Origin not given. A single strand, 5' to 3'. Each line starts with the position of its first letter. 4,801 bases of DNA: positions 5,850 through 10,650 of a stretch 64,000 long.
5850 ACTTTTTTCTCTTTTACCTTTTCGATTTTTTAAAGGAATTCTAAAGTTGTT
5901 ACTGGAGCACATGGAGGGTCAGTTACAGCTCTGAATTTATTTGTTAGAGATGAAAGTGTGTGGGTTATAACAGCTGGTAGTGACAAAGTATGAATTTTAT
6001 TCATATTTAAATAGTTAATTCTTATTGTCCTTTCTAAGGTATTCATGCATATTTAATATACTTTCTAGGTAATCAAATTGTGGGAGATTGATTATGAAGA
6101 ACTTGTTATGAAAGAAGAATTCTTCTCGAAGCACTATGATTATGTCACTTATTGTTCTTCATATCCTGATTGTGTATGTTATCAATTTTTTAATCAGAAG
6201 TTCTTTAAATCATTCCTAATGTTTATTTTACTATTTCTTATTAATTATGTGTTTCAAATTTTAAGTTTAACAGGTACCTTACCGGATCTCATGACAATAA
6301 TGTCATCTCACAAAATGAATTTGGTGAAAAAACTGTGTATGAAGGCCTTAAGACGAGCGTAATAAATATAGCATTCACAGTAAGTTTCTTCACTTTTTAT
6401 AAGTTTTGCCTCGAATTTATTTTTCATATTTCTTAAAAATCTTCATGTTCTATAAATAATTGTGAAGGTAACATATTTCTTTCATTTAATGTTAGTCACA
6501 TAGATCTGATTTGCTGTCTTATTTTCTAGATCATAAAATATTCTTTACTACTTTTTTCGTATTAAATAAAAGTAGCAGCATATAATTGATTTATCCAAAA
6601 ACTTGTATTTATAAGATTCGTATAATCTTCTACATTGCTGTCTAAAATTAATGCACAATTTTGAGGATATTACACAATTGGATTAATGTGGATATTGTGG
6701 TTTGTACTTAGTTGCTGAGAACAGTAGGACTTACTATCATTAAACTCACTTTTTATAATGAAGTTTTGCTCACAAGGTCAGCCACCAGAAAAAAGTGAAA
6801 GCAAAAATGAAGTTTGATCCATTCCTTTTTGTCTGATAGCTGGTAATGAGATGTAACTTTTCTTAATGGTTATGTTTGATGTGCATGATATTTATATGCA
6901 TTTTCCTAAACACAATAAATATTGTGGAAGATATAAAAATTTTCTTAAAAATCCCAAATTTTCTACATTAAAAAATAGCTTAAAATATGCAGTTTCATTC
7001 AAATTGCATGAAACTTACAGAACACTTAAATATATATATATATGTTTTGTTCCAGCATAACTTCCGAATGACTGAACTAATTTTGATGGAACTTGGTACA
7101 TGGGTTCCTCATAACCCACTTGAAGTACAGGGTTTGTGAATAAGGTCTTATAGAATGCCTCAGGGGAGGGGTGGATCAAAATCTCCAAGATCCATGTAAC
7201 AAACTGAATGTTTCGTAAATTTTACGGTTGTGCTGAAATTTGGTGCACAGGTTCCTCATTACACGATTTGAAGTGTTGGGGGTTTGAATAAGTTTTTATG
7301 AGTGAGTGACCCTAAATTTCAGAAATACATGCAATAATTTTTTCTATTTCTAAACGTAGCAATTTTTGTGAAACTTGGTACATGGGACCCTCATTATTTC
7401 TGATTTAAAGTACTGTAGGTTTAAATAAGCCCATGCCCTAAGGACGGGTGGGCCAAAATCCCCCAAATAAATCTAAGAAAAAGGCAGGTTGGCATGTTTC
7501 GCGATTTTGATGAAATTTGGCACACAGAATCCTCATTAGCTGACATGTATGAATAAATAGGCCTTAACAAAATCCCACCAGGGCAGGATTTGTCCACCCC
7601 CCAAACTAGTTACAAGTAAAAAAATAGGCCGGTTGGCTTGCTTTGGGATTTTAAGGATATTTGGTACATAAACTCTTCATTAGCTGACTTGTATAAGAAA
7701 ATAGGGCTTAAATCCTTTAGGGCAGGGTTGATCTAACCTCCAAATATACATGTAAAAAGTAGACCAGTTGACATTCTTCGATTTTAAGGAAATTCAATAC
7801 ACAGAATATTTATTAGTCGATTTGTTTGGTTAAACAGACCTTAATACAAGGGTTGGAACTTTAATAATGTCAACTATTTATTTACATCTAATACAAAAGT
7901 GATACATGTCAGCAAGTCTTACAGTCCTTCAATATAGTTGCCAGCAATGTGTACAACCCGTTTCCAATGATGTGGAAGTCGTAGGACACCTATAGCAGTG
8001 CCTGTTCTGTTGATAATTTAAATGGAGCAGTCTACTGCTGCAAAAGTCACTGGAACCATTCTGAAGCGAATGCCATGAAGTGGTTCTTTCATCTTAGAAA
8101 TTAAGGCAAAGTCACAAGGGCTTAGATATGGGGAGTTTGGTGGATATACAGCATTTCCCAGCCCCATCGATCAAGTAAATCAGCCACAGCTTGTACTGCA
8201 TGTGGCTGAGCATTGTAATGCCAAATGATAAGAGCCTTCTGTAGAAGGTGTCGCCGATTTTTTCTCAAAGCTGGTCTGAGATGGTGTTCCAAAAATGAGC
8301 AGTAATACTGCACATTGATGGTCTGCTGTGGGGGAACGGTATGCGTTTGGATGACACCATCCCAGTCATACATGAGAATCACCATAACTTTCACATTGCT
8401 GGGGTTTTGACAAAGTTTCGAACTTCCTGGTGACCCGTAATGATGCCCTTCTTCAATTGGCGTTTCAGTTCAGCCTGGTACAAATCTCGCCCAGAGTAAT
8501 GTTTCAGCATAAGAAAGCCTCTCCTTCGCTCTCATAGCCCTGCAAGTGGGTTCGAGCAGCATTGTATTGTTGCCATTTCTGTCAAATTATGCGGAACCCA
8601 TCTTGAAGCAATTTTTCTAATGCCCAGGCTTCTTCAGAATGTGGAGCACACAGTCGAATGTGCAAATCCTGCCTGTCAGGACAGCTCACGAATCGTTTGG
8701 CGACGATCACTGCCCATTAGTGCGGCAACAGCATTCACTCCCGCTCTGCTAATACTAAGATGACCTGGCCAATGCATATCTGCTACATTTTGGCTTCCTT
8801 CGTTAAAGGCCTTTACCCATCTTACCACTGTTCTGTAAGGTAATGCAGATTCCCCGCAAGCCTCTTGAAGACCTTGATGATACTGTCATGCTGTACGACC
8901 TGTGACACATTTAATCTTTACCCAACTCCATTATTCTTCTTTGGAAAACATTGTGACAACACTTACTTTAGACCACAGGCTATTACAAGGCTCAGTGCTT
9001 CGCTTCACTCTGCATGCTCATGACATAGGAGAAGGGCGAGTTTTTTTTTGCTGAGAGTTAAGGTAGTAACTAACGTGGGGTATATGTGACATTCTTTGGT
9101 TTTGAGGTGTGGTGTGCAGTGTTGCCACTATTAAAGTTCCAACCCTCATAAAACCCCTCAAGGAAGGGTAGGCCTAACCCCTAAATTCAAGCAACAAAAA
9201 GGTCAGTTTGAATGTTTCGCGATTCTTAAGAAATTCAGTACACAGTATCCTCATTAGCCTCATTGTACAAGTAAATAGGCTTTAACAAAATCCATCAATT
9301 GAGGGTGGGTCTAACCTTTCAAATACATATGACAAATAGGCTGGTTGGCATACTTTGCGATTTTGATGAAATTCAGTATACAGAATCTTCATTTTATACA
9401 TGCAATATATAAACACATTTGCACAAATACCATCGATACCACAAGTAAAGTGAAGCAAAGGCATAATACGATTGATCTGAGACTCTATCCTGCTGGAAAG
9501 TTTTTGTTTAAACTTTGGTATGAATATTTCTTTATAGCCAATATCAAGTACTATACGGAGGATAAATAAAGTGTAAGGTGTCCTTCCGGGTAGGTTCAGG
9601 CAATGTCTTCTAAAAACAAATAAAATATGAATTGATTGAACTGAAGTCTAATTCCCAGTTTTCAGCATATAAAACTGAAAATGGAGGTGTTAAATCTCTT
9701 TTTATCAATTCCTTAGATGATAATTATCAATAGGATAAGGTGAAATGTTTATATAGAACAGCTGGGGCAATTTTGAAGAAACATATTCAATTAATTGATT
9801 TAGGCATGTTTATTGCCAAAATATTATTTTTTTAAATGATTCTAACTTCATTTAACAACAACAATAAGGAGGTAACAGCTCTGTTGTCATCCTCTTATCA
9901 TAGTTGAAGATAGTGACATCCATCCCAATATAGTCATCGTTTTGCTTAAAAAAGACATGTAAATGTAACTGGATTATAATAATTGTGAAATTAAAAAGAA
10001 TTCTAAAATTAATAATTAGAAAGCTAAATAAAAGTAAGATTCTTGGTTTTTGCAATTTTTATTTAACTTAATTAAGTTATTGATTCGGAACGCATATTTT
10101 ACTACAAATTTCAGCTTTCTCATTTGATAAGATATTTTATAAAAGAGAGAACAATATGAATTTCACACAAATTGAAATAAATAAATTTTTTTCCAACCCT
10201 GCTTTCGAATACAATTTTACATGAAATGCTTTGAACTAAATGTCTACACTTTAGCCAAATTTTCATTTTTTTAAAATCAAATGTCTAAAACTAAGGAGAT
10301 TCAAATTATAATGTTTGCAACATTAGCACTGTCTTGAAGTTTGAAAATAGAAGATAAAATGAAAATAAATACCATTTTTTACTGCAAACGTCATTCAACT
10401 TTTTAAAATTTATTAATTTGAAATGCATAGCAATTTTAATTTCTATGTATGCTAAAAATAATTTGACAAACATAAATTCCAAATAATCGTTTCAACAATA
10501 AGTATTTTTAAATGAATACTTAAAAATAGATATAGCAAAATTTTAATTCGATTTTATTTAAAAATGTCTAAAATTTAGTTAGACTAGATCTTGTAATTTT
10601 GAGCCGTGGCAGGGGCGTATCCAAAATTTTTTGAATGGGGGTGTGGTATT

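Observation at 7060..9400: Complete mariner-like element inserted into a roughly 145-bp satellite array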

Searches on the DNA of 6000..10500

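Call 22: search_rna_families(source=window, start=6000, end=10500, threshold=evalue, max_evalue=1)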
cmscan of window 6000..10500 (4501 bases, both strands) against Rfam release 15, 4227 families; matches with E-value up to 1: 1.
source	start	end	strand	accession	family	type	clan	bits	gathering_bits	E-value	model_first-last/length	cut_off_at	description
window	9161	9212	-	RF00113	SIB_RNA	Gene; antitoxin;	-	21.7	56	0.55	1-147/147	no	Short Intergenic Abundant RNA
